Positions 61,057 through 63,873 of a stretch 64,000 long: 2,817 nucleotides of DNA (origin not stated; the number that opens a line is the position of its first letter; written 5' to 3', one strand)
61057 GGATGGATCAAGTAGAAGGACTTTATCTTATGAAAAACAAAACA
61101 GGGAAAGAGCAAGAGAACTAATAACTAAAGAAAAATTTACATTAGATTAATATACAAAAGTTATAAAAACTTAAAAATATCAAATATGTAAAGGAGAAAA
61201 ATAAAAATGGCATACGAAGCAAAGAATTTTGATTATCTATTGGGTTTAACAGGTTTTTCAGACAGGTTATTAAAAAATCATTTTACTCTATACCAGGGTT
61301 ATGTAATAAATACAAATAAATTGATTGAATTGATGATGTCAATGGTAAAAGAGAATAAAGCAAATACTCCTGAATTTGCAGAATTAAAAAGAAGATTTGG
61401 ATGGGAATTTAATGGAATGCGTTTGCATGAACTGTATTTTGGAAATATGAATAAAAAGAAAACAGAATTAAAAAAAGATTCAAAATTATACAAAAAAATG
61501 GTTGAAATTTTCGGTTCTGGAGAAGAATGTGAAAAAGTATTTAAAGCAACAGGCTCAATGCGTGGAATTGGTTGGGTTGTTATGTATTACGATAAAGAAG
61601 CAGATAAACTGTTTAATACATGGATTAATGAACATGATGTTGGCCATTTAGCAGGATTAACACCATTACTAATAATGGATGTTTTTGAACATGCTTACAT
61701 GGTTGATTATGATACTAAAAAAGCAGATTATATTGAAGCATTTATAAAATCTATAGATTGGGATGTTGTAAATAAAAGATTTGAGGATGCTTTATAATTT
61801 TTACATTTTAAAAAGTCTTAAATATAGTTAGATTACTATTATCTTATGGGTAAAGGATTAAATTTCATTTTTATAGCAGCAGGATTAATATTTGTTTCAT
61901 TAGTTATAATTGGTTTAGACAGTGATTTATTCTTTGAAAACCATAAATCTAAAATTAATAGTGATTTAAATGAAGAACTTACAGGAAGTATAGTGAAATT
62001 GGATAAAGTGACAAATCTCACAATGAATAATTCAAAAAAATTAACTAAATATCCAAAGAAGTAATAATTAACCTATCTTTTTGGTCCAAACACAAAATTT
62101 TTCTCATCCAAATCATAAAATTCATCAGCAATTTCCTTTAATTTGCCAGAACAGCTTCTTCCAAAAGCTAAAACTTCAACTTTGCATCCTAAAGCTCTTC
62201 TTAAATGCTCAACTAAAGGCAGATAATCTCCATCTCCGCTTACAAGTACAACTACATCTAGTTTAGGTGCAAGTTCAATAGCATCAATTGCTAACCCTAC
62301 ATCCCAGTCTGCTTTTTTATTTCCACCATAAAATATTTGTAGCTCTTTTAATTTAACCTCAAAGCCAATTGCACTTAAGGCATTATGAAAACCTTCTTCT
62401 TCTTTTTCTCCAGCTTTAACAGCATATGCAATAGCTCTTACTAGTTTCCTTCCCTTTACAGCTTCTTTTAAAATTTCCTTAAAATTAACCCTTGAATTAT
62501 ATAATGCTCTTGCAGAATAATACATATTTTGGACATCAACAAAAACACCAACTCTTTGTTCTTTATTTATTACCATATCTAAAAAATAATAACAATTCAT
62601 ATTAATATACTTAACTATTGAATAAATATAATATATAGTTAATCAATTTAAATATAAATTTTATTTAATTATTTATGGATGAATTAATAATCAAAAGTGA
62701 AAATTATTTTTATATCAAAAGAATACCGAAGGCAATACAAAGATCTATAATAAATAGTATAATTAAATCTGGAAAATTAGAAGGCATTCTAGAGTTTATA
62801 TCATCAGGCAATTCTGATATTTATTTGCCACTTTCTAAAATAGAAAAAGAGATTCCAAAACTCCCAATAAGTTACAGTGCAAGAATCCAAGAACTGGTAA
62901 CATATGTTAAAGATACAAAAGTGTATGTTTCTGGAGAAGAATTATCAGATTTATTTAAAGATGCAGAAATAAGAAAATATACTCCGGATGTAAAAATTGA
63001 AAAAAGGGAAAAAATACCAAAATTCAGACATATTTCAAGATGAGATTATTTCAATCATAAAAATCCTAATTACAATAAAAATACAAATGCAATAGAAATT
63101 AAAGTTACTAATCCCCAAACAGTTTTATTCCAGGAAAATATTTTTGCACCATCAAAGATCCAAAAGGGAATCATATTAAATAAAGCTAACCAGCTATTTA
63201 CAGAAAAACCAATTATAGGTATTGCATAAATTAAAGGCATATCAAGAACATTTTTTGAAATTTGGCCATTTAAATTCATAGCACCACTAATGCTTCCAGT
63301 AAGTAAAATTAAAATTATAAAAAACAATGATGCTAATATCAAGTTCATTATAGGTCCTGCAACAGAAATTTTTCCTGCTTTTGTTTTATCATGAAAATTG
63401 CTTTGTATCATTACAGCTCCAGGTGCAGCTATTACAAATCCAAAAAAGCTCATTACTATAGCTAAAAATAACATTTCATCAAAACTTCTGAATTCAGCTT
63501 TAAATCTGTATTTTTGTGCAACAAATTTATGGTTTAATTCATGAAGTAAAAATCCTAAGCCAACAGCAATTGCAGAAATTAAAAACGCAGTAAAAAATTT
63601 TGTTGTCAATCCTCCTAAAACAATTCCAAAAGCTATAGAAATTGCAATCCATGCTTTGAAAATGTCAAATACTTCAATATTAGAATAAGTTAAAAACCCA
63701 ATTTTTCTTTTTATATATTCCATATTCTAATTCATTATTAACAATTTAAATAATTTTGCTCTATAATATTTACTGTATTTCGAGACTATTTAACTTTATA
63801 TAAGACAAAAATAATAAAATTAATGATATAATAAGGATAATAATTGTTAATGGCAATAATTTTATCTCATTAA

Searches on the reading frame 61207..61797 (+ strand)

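Call 55: search_protein_families(library=pfam, proteins=[window:61207-61797:+], max_evalue=0.001)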
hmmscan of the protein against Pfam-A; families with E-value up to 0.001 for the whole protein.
window:61207-61797:+ (196 aa): 1 family
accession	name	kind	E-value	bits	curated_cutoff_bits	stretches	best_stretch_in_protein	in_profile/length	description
PF02777.23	Sod_Fe_C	-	2.9e-25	88.7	20.9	1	92-191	3-102/102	Iron/manganese superoxide dismutases, C-terminal domain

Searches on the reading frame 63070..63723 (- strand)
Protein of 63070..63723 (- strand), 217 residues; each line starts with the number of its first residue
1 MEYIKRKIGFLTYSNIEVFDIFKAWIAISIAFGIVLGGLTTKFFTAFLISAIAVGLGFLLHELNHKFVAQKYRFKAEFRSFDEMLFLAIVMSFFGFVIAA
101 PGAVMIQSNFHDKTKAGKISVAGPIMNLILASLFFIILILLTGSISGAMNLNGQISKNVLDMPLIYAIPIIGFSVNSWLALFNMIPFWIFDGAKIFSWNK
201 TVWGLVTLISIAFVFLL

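Call 55: search_protein_families(library=pfam, proteins=[window:63070-63723:-], max_evalue=0.001)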
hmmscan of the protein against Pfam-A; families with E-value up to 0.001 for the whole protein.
window:63070-63723:- (217 aa): 1 family
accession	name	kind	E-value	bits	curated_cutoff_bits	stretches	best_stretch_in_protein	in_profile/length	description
PF02163.28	Peptidase_M50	-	1.2e-11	44.8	27.2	1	51-196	3-190/221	Peptidase family M50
